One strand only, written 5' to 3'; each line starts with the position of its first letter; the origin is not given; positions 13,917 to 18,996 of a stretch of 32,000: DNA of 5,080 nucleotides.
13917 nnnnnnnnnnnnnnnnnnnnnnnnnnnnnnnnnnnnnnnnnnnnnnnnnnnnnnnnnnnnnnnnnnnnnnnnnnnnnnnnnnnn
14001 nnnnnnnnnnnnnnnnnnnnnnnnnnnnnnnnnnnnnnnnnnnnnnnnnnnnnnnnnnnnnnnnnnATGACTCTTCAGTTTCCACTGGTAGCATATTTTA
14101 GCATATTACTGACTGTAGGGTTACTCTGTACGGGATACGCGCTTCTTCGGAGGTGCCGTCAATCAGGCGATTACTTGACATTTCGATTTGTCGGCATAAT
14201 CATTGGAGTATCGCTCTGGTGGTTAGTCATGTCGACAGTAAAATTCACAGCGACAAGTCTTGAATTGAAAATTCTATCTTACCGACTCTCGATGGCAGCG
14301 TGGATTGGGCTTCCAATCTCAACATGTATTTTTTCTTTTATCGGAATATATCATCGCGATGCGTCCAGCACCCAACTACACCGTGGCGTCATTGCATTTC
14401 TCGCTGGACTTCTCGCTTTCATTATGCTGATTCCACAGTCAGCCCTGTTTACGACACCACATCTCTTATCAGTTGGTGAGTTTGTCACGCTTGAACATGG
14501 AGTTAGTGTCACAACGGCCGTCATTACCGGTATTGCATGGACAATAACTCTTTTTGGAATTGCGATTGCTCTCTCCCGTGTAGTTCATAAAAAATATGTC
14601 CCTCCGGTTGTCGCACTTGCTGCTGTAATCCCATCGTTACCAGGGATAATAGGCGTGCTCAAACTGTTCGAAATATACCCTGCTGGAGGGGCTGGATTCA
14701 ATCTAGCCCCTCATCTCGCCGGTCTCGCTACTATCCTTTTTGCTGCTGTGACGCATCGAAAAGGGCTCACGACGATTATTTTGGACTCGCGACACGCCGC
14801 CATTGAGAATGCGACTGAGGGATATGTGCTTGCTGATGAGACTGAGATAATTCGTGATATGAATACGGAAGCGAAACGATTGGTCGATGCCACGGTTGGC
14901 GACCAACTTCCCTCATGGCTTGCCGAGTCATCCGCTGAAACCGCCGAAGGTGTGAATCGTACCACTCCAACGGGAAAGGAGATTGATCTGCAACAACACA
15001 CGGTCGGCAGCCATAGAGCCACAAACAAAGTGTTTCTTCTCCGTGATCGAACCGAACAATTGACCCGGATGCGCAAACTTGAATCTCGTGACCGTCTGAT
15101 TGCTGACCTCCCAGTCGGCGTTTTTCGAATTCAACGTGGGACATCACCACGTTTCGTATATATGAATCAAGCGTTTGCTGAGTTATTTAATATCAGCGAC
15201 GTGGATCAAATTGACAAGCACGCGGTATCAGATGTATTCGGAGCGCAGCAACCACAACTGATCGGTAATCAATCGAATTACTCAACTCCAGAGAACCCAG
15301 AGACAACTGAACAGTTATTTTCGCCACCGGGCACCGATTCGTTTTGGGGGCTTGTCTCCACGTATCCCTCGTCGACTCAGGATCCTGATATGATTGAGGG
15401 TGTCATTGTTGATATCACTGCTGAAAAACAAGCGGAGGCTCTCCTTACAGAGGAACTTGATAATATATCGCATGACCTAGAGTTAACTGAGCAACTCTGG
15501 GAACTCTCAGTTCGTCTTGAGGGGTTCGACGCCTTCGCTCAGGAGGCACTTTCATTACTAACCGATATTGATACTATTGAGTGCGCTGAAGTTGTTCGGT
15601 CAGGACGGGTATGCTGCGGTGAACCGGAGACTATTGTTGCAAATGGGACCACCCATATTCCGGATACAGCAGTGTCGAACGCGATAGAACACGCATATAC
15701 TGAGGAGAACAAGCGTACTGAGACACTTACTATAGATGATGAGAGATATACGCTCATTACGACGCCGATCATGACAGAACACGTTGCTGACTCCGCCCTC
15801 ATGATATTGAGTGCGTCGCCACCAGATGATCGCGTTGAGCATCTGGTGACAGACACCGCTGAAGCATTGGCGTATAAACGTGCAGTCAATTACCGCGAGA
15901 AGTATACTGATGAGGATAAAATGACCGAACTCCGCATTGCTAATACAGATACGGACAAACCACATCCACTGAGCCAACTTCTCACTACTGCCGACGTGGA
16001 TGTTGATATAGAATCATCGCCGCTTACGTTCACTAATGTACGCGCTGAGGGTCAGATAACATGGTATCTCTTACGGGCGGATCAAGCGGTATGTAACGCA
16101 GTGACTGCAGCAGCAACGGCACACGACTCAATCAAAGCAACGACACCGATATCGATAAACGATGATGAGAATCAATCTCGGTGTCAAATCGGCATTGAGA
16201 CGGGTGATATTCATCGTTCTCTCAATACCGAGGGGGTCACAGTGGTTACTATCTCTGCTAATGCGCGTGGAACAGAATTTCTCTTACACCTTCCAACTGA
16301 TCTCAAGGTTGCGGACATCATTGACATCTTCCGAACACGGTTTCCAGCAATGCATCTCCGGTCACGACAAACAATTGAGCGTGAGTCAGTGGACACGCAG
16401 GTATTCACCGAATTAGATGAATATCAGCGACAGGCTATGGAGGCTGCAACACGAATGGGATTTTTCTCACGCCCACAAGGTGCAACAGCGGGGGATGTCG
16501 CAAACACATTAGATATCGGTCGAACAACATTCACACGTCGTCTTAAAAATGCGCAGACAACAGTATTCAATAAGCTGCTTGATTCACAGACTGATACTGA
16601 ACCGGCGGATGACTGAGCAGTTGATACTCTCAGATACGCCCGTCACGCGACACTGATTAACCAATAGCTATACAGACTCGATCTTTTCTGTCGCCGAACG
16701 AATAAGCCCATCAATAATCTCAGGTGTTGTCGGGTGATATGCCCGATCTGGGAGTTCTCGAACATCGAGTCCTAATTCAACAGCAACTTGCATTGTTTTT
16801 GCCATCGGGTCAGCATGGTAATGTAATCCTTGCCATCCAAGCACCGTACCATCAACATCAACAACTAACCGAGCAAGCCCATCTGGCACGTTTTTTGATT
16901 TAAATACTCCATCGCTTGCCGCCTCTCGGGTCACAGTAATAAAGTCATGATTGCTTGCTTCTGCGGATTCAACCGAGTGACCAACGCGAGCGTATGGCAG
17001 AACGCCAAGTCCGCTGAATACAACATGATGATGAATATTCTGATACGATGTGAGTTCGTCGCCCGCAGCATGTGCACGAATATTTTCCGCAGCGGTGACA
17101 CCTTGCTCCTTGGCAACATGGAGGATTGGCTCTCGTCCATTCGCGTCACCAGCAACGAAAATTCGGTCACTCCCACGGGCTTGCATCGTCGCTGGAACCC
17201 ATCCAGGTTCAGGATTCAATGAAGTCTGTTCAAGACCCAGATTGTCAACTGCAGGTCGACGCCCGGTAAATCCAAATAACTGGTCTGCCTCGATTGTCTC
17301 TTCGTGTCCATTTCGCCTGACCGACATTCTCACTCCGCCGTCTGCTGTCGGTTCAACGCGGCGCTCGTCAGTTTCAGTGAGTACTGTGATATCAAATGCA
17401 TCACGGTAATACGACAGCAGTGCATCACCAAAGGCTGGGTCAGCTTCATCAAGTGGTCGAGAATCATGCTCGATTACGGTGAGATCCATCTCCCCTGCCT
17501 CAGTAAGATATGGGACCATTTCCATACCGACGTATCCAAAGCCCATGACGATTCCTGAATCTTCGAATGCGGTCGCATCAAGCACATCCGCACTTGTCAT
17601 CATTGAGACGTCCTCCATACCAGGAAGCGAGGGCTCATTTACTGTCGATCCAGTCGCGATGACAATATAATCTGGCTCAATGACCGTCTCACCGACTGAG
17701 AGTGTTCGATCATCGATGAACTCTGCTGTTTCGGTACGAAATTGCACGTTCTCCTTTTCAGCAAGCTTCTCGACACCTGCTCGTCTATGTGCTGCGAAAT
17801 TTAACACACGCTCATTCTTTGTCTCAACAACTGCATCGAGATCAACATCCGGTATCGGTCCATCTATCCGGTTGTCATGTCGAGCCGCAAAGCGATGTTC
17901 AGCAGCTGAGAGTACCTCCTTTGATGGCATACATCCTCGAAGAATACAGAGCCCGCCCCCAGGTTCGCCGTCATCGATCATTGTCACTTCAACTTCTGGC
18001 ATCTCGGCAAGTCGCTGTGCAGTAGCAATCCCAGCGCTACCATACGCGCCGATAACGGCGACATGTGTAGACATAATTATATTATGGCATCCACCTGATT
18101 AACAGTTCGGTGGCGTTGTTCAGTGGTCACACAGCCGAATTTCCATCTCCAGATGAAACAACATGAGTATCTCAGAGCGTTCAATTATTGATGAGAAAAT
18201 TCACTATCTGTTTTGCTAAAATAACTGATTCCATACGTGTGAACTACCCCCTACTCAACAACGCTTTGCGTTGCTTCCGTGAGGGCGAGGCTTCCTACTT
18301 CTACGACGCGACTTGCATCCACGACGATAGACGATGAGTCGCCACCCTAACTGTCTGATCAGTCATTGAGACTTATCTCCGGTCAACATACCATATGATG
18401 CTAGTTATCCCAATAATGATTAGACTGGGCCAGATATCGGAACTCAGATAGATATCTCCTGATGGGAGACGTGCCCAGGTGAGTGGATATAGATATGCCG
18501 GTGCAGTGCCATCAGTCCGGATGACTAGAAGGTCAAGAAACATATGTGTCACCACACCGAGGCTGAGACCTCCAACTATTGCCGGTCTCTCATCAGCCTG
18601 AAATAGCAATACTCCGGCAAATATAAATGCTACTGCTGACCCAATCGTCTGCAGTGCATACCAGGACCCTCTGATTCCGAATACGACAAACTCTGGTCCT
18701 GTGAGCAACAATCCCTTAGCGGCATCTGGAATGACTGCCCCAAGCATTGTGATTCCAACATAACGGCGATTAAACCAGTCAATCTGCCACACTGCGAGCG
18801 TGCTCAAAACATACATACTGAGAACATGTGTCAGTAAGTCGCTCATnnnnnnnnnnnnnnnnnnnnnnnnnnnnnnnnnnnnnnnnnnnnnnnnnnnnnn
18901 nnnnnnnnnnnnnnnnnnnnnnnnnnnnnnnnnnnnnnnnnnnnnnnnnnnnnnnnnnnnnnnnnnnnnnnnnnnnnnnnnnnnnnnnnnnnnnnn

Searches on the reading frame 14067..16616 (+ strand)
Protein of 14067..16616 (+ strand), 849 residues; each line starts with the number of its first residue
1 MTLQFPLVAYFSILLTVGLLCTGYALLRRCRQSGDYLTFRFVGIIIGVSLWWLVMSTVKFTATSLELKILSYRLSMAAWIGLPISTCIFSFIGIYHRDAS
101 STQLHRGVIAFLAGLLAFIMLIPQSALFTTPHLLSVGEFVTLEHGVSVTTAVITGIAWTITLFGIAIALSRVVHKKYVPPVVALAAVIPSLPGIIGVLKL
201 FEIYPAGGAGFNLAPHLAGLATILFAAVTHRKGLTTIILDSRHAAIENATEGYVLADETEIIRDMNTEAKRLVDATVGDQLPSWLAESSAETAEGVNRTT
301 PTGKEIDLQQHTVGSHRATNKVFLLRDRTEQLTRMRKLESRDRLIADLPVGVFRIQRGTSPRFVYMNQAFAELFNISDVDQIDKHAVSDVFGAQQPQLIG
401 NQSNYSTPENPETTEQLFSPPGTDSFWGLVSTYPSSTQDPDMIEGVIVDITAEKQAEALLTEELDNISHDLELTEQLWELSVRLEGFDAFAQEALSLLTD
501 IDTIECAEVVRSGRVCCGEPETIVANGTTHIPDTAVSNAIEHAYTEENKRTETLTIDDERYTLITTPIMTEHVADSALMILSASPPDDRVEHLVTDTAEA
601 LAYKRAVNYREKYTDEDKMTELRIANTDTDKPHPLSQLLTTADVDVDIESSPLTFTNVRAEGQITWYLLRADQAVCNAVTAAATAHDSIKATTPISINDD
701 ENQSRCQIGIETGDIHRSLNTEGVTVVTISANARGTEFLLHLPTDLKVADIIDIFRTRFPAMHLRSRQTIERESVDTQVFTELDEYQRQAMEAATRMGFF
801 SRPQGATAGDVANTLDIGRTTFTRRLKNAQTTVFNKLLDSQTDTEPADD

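Call 12: search_protein_families(library=pfam, proteins=[window:14067-16616:+])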
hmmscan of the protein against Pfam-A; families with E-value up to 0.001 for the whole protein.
window:14067-16616:+ (849 aa): 6 families
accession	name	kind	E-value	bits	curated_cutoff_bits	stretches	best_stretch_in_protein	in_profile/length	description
PF15915.11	BAT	-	5.3e-12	46.2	25.8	1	617-780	1-154/156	GAF and HTH_10 associated domain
PF04967.18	HTH_10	-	4.3e-10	39.7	23.1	1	785-834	3-52/53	HTH DNA binding domain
PF13188.13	PAS_8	-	2.8e-08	33.8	21.8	1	344-381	6-41/65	PAS domain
PF16927.11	HisKA_7TM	-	7.7e-06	26.4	28.6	1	15-237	6-222/224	N-terminal 7TM region of histidine kinase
PF00989.32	PAS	-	1.8e-05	25.1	22.6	0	341-393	3-53/113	PAS fold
PF13426.13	PAS_9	-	0.00061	20.5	27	0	362-452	12-103/103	PAS domain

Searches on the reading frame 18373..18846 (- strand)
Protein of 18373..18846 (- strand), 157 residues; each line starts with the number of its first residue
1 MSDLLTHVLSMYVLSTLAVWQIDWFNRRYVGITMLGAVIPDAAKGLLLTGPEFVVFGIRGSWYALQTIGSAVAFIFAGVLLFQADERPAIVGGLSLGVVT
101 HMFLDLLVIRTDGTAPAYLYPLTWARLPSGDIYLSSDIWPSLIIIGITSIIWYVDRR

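Call 12: search_protein_families(library=pfam, proteins=[window:18373-18846:-])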
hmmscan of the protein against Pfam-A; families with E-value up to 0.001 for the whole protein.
window:18373-18846:- (157 aa): 1 family
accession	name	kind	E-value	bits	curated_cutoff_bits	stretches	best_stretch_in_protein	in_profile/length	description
PF04307.19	YdjM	-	0.0005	20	29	0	4-136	3-135/176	YdjM inner membrane protein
